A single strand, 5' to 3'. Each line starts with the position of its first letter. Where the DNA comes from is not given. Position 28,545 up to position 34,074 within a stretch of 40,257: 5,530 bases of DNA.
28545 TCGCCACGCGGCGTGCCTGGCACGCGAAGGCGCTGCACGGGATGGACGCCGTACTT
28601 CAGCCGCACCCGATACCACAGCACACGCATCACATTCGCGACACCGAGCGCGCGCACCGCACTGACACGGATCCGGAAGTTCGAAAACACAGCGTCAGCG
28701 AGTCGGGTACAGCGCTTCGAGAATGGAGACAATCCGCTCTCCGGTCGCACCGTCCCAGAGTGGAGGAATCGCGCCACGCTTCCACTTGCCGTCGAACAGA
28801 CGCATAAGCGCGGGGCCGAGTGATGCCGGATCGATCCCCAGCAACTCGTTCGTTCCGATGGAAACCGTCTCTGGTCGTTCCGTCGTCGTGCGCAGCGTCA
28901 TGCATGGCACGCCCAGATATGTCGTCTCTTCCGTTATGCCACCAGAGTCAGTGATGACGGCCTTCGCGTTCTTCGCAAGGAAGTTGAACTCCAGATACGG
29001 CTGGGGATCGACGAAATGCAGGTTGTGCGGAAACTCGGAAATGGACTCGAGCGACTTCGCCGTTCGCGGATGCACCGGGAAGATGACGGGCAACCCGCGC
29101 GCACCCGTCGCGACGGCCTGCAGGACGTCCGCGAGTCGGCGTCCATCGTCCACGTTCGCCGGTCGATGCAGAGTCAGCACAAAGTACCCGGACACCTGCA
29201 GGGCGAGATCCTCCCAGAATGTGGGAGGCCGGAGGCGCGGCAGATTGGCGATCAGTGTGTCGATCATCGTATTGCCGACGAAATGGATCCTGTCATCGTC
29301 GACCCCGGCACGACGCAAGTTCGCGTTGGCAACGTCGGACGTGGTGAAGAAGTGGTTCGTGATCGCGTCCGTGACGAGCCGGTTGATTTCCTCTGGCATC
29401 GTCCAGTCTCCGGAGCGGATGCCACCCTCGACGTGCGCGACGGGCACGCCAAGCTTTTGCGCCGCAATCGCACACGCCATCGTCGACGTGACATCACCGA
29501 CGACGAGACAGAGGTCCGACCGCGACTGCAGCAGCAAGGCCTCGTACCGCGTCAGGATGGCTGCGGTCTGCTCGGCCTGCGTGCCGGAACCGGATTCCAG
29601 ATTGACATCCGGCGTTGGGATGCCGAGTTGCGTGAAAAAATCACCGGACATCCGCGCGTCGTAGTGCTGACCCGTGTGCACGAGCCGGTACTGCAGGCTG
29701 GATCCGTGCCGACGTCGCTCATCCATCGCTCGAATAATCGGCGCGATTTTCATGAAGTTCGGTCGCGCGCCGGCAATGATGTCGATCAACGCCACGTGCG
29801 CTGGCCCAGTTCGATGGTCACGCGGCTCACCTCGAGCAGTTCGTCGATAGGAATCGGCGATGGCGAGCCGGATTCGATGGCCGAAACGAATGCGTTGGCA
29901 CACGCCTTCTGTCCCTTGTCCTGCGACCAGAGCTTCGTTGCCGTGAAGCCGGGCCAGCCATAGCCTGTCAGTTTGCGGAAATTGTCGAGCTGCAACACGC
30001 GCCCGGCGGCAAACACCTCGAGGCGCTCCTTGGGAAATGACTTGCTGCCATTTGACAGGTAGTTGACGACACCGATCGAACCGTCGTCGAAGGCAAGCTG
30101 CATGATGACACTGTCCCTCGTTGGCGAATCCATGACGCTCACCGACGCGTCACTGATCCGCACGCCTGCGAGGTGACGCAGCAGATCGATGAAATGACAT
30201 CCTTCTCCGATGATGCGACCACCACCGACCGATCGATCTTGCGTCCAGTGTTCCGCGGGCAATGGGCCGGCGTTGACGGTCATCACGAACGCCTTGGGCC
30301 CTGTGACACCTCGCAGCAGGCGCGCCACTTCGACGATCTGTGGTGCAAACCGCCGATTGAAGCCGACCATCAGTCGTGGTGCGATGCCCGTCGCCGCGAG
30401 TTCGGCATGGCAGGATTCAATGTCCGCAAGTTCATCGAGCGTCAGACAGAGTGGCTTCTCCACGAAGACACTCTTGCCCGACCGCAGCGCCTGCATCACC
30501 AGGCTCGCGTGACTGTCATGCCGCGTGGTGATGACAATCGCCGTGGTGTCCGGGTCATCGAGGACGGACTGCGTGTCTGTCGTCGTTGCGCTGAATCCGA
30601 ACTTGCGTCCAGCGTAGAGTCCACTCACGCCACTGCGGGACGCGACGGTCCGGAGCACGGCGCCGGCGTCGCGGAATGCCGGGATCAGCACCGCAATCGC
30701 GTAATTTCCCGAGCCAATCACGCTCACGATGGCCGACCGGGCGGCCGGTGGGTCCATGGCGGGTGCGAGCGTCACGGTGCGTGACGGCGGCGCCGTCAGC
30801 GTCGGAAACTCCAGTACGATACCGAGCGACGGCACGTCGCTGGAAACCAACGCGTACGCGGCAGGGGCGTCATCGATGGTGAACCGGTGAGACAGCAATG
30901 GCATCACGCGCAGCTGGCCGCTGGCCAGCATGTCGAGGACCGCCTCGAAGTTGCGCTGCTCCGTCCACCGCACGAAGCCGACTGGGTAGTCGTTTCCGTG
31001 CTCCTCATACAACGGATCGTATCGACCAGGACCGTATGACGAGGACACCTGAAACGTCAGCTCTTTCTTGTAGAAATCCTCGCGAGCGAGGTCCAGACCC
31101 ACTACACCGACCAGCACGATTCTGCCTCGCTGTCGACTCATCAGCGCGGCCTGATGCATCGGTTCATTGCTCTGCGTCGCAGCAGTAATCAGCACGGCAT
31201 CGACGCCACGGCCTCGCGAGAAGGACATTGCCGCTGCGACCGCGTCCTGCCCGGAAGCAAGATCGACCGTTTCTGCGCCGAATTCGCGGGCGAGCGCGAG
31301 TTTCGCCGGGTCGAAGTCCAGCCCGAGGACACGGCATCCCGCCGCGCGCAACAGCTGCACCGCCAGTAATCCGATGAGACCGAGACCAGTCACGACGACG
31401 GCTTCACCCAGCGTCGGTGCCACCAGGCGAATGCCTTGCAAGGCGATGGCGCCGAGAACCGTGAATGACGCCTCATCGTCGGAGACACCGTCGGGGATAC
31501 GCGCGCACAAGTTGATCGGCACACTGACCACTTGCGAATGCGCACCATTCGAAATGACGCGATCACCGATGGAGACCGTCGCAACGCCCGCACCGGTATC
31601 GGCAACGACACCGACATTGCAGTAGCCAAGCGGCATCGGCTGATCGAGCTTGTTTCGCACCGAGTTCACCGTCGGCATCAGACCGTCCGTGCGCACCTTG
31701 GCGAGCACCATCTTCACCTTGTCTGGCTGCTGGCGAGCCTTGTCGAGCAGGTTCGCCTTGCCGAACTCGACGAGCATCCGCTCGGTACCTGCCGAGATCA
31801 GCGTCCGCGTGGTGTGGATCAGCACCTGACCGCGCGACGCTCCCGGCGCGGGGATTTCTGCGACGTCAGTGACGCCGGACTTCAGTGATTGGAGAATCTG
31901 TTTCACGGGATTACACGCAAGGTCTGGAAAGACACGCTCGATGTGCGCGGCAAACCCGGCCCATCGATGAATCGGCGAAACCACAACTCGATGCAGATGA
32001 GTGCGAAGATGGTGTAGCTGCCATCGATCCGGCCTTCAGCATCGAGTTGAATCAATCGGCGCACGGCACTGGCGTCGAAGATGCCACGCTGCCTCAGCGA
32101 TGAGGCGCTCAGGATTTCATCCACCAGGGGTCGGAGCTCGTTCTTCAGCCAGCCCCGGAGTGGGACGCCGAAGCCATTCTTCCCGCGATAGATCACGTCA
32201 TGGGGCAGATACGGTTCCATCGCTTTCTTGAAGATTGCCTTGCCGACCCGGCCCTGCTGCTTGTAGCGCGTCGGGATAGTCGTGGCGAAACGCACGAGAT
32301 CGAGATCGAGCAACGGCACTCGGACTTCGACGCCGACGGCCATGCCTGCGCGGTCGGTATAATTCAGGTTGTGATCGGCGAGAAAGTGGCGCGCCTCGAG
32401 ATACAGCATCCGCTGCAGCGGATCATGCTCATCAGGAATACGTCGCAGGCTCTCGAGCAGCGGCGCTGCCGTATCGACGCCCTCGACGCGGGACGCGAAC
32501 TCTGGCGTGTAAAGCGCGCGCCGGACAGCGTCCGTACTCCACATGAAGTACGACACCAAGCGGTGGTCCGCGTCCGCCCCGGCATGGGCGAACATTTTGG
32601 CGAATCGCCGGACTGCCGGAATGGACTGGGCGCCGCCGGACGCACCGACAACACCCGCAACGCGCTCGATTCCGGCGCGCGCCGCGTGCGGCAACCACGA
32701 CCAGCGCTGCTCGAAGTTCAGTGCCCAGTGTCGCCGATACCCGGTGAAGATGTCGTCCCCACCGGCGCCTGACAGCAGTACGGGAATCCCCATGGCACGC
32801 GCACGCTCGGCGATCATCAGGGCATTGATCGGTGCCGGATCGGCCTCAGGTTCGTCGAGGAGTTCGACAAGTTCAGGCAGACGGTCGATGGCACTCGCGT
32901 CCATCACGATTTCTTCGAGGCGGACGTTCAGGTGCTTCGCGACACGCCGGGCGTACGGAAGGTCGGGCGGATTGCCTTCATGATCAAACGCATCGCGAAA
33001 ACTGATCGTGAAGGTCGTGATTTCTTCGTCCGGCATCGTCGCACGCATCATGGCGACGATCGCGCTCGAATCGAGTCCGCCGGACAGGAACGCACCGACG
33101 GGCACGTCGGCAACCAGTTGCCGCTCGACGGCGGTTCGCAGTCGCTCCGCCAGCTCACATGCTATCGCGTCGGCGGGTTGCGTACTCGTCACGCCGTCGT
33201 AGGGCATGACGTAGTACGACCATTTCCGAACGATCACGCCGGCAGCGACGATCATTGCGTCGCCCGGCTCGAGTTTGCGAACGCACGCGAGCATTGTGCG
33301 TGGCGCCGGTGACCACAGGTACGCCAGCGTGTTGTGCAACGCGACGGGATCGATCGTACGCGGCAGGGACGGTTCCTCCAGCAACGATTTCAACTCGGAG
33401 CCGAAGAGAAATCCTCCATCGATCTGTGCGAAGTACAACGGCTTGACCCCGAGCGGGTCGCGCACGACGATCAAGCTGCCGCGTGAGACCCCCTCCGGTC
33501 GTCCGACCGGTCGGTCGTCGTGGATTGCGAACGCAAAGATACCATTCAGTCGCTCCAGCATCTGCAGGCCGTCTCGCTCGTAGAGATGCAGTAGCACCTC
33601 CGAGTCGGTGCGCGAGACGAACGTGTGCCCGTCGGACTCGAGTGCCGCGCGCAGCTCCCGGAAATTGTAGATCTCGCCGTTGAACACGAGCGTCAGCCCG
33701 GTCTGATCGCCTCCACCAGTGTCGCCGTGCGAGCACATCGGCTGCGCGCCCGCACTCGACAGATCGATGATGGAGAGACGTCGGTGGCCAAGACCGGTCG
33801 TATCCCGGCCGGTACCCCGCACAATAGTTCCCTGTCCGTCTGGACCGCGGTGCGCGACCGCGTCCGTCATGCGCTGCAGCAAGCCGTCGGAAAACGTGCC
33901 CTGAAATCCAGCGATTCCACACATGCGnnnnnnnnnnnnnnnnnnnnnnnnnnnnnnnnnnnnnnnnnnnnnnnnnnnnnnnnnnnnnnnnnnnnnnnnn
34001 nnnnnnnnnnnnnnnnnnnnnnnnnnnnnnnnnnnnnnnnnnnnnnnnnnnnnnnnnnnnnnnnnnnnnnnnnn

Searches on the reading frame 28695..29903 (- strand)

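Call 6: search_protein_families(library=pfam, proteins=[window:28695-29903:-], max_evalue=0.001)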
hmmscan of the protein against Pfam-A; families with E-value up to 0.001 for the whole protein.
window:28695-29903:- (402 aa): 2 families
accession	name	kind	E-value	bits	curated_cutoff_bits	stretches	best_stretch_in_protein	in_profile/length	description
PF02350.25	Epimerase_2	-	7.3e-94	314.9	30.6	1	68-396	7-347/347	UDP-N-acetylglucosamine 2-epimerase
PF13579.12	Glyco_trans_4_4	-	1.7e-08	35.4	29.7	1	90-211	35-157/158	Glycosyl transferase 4-like domain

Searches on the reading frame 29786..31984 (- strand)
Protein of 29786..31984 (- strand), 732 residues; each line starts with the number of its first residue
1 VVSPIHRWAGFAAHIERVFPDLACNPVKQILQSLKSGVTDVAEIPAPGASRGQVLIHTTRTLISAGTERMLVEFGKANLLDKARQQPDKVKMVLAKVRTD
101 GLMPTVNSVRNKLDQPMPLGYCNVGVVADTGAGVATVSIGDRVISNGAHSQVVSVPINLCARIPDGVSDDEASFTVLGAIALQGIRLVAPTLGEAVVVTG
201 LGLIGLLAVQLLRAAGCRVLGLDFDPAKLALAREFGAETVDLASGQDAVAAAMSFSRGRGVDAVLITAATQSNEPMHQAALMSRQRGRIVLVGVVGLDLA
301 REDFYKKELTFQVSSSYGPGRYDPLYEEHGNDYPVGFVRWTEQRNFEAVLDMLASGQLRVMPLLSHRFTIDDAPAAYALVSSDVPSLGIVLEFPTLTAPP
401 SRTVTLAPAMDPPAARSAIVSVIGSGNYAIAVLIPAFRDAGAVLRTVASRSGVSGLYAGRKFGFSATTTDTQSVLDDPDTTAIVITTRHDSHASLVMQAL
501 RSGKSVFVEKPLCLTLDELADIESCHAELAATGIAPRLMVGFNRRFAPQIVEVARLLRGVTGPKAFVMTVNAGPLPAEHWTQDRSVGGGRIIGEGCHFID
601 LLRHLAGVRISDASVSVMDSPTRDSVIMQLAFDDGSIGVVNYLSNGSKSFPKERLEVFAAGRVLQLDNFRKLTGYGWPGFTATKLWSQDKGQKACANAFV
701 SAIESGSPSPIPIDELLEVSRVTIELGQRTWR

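Call 6: search_protein_families(library=pfam, proteins=[window:29786-31984:-], max_evalue=0.001)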
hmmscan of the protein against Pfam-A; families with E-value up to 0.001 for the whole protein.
window:29786-31984:- (732 aa): 6 families
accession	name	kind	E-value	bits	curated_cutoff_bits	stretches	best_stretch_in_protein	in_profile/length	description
PF00107.32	ADH_zinc_N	-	5.5e-17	62.4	31.8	1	204-324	2-122/129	Zinc-binding dehydrogenase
PF01408.29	GFO_IDH_MocA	-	5.5e-15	56.5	24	1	420-523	3-106/120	Oxidoreductase family, NAD-binding Rossmann fold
PF22725.1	GFO_IDH_MocA_C3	-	1.1e-06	29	27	1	573-645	25-105/124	GFO/IDH/MocA C-terminal domain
PF13602.12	ADH_zinc_N_2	-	7.8e-06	27.3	27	1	248-382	13-125/134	Zinc-binding dehydrogenase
PF02894.22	GFO_IDH_MocA_C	-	2.7e-05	24.5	22.9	1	572-642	24-101/218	Oxidoreductase family, C-terminal alpha/beta domain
PF08240.17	ADH_N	-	0.0002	22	23.5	1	93-152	5-91/104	Alcohol dehydrogenase GroES-like domain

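Call 34: search_protein_families(library=ncbifam, proteins=[window:29786-31984:-], max_evalue=0.00001)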
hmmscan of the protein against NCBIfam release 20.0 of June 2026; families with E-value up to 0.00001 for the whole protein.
window:29786-31984:- (732 aa): 24 families
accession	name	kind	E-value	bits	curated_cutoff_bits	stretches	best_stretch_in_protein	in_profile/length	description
TIGR04380.1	myo_inos_iolG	equivalog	1e-22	80.5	355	1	444-660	29-246/330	inositol 2-dehydrogenase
NF041097.1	keto_inos_dh_IolM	equivalog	2.7e-15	55.9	450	1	193-294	207-312/389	scyllo-inosose 3-dehydrogenase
TIGR00692.1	tdh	equivalog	3.5e-15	55.9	458.35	1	146-299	116-267/340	L-threonine 3-dehydrogenase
NF003808.0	PRK05396.1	equivalog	4.7e-15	55.3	380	1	145-296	117-266/341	L-threonine 3-dehydrogenase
TIGR03989.1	Rxyl_3153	subfamily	3e-14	53.1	440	1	191-312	185-306/370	NDMA-dependent alcohol dehydrogenase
NF052479.1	LevoglcsnDh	equivalog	1.4e-13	50.3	650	1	456-608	50-204/386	levoglucosan dehydrogenase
TIGR03451.1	mycoS_dep_FDH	equivalog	1.5e-12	47.1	512.9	1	190-304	174-291/358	S-(hydroxymethyl)mycothiol dehydrogenase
NF006940.0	PRK09422.1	equivalog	2.2e-12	46.6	344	1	146-294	114-261/338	alcohol dehydrogenase AdhP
TIGR02824.1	quinone_pig3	subfamily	9.4e-12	44.5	296.8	1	123-297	65-242/325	putative NAD(P)H quinone oxidoreductase, PIG3 family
NF040723.1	UDP-GlcNAcDh_Arch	equivalog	7.7e-11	42.1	450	1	469-642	51-215/302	UDP-N-acetylglucosamine 3-dehydrogenase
NF008607.0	PRK11579.1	subfamily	9.4e-11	41.3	330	1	467-607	52-190/346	oxidoreductase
NF041172.1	AcrlCoa_red_Thmprot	equivalog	1.2e-10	40.9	500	1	148-295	117-258/334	acryloyl-CoA reductase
NF007489.0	PRK10083.1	equivalog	3e-10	39.6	376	1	143-313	111-281/339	Zn-dependent oxidoreductase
NF007642.0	PRK10309.1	equivalog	3.9e-10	39.5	550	1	145-300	113-267/347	galactitol-1-phosphate 5-dehydrogenase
NF007375.0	PRK09880.1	equivalog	3.3e-09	35.9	469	1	146-296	123-269/344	L-idonate 5-dehydrogenase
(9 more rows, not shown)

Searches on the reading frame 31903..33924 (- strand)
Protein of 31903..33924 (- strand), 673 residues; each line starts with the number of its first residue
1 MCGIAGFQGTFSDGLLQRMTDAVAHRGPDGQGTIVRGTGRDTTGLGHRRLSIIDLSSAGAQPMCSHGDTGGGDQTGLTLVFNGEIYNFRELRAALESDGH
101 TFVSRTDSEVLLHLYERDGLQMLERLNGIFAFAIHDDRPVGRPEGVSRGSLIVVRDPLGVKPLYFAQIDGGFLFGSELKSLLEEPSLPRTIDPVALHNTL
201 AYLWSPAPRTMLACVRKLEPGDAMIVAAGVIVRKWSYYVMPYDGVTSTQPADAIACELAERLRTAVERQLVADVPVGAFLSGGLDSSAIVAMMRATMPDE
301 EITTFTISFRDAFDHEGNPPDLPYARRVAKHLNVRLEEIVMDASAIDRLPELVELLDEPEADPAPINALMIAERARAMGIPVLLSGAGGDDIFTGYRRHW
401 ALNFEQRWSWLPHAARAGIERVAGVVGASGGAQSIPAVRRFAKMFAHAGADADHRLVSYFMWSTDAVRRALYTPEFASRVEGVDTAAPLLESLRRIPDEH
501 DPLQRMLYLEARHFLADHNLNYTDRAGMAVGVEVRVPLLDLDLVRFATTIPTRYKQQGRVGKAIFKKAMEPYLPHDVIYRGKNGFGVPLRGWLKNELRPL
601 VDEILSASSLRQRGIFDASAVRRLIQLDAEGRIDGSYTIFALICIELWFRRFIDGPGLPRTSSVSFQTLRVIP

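Call 6: search_protein_families(library=pfam, proteins=[window:31903-33924:-], max_evalue=0.001)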
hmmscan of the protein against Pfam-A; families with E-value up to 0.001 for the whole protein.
window:31903-33924:- (673 aa): 3 families
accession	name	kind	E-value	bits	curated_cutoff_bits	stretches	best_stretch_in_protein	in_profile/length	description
PF00733.27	Asn_synthase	-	3.2e-89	300.5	21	1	257-650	1-354/354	Asparagine synthase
PF13537.11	GATase_7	-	5e-36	123.8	25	1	47-182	1-122/123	Glutamine amidotransferase domain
PF13522.11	GATase_6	-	8e-36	123.4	27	1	28-177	1-130/130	Glutamine amidotransferase domain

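Call 34: search_protein_families(library=ncbifam, proteins=[window:31903-33924:-], max_evalue=0.00001)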
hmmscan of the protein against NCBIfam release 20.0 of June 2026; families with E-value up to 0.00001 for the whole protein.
window:31903-33924:- (673 aa): 9 families
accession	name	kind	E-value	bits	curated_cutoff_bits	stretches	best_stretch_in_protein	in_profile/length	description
TIGR03108.1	eps_aminotran_1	hypoth_equivalog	5.6e-144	481.2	816.9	1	1-650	1-626/628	XrtA/PEP-CTERM system amidotransferase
TIGR01536.1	asn_synth_AEB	equivalog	2.4e-122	409.6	267.1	1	2-585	1-517/517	asparagine synthase (glutamine-hydrolyzing)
TIGR03104.1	trio_amidotrans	equivalog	3.2e-107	359.2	570.1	2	1-400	1-382/589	N-acetylglutaminylglutamine amidotransferase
NF006949.0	PRK09431.1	equivalog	2.7e-77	260.6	499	3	1-183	1-167/554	asparagine synthase B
NF033535.1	lass_lactam_cya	exception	6.9e-60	203.3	525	2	13-426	17-410/668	lasso peptide isopeptide bond-forming cyclase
NF033561.1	macrolact_Ik_Al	subfamily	6.3e-21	74.6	300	1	151-650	93-556/561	albusnodin/ikarugamycin family macrolactam cyclase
TIGR01134.1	purF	equivalog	1e-11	44.9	350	1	43-180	66-198/432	amidophosphoribosyltransferase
NF001484.0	PRK00331.1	subfamily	3.4e-09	35.6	381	1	73-118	91-136/601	isomerizing glutamine--fructose-6-phosphate transaminase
TIGR01135.1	glmS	equivalog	1.9e-08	33.3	418.05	1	76-119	93-136/607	glutamine--fructose-6-phosphate transaminase (isomerizing)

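Call 72: find_encoding_contigs(protein=window:31903-33924:-, flank=10000, max_places=2)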
Protein window:31903-33924:- (673 aa): 23 contigs read that carry it; 2 places shown.
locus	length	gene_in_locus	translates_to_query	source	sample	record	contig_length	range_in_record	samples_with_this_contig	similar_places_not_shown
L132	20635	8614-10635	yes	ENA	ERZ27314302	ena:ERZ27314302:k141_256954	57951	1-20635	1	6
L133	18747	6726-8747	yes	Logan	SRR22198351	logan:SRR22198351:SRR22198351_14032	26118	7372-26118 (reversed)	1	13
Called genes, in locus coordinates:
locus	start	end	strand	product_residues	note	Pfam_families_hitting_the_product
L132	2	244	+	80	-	?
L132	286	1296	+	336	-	PF01073:3Beta_HSD, PF01370:Epimerase, PF02719:Polysacc_synt_2, PF04321:RmlD_sub_bind, PF16363:GDP_Man_Dehyd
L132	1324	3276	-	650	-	PF13727:CoA_binding_3, PF08659:KR (faint), PF13460:NAD_binding_10 (faint), PF01073:3Beta_HSD, PF01370:Epimerase, PF02719:Polysacc_synt_2, PF04321:RmlD_sub_bind, PF16363:GDP_Man_Dehyd, +1 more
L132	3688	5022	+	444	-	PF01943:Polysacc_synt (weak)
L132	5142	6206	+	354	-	PF02706:Wzz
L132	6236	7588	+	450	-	-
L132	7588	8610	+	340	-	PF20706:GT4-conflict (weak), PF13692:Glyco_trans_1_4, PF00534:Glycos_transf_1, PF13524:Glyco_trans_1_2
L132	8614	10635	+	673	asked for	PF13522:GATase_6, PF13537:GATase_7, PF00733:Asn_synthase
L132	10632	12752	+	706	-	PF00107:ADH_zinc_N, PF13602:ADH_zinc_N_2 (faint), PF01408:GFO_IDH_MocA, PF22725:GFO_IDH_MocA_C3 (weak)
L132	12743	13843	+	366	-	PF13579:Glyco_trans_4_4 (weak), PF02350:Epimerase_2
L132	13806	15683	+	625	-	PF07940:Hepar_II_III_C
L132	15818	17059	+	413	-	PF13439:Glyco_transf_4, PF13579:Glyco_trans_4_4, PF00534:Glycos_transf_1, PF13692:Glyco_trans_1_4, PF13524:Glyco_trans_1_2 (weak)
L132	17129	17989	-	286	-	PF13489:Methyltransf_23, PF08003:Methyltransf_9 (weak), PF13847:Methyltransf_31, PF08241:Methyltransf_11, PF08242:Methyltransf_12, PF13649:Methyltransf_25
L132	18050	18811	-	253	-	PF23441:SDR (faint), PF00106:adh_short, PF08659:KR, PF13561:adh_short_C2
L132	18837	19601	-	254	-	PF23441:SDR, PF00106:adh_short, PF01370:Epimerase, PF08659:KR, PF13561:adh_short_C2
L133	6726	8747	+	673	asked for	PF13522:GATase_6, PF13537:GATase_7, PF00733:Asn_synthase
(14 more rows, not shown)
